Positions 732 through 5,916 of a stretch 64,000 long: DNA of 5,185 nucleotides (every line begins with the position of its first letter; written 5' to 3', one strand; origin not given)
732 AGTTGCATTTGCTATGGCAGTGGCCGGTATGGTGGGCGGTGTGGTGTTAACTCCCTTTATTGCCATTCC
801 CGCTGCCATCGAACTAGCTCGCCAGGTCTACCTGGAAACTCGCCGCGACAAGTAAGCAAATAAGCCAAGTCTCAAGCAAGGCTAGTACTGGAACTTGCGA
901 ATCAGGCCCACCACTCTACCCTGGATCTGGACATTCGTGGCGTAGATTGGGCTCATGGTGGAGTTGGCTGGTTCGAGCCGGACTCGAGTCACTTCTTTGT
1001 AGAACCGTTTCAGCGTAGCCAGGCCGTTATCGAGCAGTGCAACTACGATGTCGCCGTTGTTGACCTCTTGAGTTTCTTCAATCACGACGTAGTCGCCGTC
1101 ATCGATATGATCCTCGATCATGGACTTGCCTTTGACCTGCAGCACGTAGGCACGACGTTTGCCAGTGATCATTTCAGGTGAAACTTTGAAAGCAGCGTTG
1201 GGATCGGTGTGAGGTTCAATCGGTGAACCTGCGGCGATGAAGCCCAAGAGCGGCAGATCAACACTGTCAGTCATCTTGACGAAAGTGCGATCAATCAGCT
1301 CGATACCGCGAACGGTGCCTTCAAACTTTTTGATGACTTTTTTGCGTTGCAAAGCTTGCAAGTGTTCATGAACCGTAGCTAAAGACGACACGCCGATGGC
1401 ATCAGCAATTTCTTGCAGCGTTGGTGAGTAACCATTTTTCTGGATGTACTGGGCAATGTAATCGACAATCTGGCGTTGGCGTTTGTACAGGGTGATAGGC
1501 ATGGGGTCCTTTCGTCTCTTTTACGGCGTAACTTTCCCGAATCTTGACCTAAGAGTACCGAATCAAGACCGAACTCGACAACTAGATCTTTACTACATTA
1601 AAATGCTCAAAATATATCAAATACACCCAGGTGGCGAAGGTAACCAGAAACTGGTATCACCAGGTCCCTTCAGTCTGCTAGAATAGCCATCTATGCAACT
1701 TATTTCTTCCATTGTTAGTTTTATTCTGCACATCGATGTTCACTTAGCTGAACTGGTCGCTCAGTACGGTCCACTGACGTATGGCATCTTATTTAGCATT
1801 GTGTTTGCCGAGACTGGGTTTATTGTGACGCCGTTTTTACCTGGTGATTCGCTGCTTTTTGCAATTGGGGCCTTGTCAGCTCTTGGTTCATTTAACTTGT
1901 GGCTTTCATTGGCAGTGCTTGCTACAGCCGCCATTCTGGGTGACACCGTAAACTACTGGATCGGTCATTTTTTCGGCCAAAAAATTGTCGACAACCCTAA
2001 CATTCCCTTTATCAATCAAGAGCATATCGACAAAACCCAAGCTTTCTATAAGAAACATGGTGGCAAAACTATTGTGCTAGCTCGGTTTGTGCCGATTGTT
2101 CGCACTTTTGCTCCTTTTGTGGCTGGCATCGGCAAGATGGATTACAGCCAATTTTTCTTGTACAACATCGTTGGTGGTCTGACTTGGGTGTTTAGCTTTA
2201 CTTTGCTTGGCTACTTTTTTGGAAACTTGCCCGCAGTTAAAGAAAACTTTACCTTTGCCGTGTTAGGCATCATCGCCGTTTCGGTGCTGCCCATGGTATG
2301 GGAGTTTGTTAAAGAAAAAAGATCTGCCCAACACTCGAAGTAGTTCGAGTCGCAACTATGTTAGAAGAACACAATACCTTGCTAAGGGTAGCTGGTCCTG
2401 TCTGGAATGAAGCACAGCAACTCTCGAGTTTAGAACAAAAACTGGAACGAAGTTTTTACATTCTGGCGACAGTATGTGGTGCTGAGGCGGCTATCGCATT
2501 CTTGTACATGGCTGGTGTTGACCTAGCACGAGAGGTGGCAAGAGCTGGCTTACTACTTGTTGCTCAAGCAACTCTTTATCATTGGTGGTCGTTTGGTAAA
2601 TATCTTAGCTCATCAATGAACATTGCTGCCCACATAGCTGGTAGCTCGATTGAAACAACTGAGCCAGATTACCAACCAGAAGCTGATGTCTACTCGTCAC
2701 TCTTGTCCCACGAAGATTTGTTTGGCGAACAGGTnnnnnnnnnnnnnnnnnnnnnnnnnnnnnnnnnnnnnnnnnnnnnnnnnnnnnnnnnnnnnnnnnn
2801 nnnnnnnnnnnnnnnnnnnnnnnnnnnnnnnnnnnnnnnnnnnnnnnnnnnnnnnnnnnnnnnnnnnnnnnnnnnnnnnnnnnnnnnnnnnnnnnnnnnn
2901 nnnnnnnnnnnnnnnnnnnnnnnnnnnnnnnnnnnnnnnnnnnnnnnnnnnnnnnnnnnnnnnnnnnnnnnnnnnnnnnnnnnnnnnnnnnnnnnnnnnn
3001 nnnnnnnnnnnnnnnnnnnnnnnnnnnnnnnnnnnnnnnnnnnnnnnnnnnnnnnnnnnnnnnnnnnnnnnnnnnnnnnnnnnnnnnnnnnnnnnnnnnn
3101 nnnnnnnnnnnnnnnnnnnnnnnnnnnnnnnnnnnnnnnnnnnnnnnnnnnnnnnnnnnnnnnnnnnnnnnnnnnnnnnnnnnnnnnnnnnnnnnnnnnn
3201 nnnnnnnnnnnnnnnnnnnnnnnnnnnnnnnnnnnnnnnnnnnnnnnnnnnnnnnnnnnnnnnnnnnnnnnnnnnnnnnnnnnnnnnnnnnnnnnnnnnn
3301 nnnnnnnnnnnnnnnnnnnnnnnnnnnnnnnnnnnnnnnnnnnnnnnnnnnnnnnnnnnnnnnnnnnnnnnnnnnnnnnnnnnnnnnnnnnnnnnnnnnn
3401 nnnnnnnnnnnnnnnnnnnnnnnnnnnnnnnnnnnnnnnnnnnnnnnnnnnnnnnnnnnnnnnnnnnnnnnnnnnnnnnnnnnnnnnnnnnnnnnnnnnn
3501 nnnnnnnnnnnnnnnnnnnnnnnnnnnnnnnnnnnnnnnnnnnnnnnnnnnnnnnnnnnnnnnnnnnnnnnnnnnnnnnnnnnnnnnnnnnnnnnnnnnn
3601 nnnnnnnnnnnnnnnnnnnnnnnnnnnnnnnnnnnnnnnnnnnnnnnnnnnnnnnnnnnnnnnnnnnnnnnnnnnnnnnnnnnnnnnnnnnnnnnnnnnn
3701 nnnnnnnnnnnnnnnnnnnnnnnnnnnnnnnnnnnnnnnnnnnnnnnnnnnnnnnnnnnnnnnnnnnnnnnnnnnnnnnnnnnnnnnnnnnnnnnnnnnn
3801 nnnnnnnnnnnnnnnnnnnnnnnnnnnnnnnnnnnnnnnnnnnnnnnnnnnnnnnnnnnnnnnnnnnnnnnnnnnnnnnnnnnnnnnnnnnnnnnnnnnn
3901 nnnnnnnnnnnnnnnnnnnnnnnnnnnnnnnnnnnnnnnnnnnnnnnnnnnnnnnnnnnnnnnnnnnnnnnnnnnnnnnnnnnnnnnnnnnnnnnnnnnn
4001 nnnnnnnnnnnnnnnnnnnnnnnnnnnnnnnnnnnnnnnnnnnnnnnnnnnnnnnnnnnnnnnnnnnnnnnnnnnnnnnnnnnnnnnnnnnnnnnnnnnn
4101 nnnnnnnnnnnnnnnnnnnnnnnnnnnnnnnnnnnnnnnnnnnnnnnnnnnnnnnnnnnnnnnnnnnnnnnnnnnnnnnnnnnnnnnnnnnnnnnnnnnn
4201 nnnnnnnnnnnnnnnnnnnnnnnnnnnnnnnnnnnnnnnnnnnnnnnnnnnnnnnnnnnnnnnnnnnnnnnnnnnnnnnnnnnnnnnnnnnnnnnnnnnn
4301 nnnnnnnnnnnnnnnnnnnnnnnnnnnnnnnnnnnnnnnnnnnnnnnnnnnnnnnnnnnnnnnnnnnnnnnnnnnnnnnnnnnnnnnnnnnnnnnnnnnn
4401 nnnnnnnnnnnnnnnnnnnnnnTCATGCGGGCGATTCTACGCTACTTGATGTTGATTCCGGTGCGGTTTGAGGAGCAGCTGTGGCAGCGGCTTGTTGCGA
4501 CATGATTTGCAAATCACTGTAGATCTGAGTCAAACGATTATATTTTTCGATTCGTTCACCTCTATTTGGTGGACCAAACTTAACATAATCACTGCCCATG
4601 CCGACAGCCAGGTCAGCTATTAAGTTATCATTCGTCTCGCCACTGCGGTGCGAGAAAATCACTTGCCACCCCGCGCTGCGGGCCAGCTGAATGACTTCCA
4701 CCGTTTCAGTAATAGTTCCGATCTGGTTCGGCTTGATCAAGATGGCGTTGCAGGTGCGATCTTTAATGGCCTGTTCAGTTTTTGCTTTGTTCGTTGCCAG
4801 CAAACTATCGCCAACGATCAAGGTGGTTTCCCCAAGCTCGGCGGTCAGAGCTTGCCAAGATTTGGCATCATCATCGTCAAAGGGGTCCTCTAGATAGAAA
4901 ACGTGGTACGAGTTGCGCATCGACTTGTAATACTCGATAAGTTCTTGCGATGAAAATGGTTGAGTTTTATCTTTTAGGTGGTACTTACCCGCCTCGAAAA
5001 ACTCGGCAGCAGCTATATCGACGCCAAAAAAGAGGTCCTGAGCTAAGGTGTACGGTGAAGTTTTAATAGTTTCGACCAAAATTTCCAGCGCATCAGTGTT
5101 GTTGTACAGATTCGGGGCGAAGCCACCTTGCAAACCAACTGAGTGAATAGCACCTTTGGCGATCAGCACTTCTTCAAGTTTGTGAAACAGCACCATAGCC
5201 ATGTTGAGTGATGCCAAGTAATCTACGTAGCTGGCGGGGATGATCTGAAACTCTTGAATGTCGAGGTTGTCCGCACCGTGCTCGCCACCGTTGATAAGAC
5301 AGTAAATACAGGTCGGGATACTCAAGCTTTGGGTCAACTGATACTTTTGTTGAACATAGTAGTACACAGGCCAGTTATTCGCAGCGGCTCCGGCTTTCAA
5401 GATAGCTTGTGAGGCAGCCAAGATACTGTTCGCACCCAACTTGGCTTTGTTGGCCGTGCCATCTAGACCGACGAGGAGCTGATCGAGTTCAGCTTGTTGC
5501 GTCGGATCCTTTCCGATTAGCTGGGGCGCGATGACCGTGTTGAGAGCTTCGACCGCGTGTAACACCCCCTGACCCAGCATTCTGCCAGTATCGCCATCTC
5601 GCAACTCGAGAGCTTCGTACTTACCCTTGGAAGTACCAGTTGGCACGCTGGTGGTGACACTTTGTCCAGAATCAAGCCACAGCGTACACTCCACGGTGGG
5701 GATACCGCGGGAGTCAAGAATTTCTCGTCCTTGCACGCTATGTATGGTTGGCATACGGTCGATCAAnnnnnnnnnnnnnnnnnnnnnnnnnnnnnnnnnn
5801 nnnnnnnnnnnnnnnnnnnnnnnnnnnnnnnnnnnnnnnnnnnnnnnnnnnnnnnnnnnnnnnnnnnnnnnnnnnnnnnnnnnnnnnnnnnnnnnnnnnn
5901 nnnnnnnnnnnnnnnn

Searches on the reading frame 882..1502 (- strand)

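Call 69: search_protein_families(library=pfam, proteins=[window:882-1502:-], max_evalue=0.001)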
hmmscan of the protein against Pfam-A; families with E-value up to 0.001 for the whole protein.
window:882-1502:- (206 aa): 3 families
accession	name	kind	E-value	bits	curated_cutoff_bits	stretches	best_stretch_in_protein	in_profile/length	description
PF00717.28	Peptidase_S24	-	1.3e-29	102.7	23.3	1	84-198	1-116/116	Peptidase S24-like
PF01726.22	LexA_DNA_bind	-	3.3e-17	62.4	23.7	1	5-66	4-65/65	LexA DNA binding domain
PF13412.12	HTH_24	-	0.0009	19.2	21.9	0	18-58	10-48/48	Winged helix-turn-helix DNA-binding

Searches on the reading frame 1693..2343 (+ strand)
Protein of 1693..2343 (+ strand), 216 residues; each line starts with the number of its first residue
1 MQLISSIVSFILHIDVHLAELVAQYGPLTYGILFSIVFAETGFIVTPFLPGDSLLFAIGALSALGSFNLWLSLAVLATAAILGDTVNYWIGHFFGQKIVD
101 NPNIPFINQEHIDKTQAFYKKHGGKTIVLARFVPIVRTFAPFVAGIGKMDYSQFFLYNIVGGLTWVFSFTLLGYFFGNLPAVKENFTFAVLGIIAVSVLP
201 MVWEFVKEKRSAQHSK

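Call 69: search_protein_families(library=pfam, proteins=[window:1693-2343:+], max_evalue=0.001)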
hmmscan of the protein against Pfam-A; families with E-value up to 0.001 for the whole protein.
window:1693-2343:+ (216 aa): 1 family
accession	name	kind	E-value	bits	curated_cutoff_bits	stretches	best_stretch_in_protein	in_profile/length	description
PF09335.16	VTT_dom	-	2.9e-23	83.1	33.9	1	49-174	1-122/123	VTT domain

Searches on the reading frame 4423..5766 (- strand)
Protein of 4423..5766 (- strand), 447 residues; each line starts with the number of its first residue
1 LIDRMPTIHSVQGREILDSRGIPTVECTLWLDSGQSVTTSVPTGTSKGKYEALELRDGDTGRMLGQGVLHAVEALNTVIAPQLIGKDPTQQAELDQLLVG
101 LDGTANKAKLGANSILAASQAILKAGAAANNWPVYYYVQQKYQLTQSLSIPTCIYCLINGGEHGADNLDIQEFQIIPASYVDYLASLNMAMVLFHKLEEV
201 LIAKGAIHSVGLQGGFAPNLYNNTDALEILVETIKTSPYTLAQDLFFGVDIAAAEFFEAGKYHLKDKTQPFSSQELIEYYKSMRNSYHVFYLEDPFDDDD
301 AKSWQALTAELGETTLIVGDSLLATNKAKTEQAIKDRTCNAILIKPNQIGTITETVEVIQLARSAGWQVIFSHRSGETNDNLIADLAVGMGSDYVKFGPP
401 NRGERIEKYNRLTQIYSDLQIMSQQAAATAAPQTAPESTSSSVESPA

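Call 45: search_protein_families(library=ncbifam, proteins=[window:4423-5766:-], max_evalue=0.00001)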
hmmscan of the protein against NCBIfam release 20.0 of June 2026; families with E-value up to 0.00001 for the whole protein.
window:4423-5766:- (447 aa): 4 families
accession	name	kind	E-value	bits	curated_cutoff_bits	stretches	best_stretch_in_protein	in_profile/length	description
TIGR01060.2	eno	equivalog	1.6e-136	455.3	300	1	8-424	1-415/425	phosphopyruvate hydratase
NF006223.0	PRK08350.1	equivalog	1.6e-17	63.8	624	1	70-151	51-130/341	hypothetical protein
TIGR01928.1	menC_lowGC_arch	equivalog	2.4e-07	30.1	200.65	1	285-370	197-279/325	o-succinylbenzoate synthase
NF047820.1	TalGalacDh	equivalog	4e-06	26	500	0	285-368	220-300/371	L-talarate/galactarate dehydratase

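Call 46: find_homologous_proteins(query=window:4423-5766:-, max_evalue=1e-50)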
Query window:4423-5766:- (447 aa): 7839 proteins with E <= 1e-50 among 8000 candidates; the best 120 are listed.
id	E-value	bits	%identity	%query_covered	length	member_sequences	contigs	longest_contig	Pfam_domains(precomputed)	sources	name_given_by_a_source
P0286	1.0e-294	995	100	100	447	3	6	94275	PF03952.22,PF00113.29,PF13378.13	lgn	-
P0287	1.1e-219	748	77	94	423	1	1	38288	PF03952.22,PF00113.29,PF13378.13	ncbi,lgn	-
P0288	9.1e-216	735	75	96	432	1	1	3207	PF03952.22,PF00113.29,PF13378.13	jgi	jgi:enolase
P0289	1.9e-215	734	76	94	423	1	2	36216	PF03952.22,PF00113.29,PF13378.13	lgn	-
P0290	8.3e-215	731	74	94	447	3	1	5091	PF03952.22,PF00113.29,PF13378.13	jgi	jgi:enolase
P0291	1.2e-210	718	74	95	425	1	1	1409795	PF03952.22,PF00113.29,PF13378.13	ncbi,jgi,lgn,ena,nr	ncbi:MAG TPA: phosphopyruvate hydratase [Vitreimonas sp.]|nr:phosphopyruvate hydratase [Vitreimonas 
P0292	8.3e-209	712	70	99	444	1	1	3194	PF03952.22,PF00113.29,PF13378.13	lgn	-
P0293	1.1e-206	705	71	96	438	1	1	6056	PF03952.22,PF00113.29,PF13378.13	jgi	jgi:enolase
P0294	1.2e-201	688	68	99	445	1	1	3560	PF03952.22,PF00113.29,PF13378.13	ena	-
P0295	9.3e-201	685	66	99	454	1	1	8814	PF03952.22,PF00113.29,PF13378.13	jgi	jgi:enolase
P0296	1.9e-200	684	71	95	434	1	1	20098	PF03952.22,PF00113.29,PF13378.13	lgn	-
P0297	5.1e-200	683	67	99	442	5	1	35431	PF03952.22,PF00113.29,PF13378.13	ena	-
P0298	5.6e-200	683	72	93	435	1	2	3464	PF03952.22,PF00113.29,PF13378.13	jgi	jgi:enolase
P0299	8.1e-200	682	68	99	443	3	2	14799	PF03952.22,PF00113.29,PF13378.13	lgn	-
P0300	1.1e-199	682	69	93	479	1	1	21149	PF03952.22,PF00113.29,PF13378.13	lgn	-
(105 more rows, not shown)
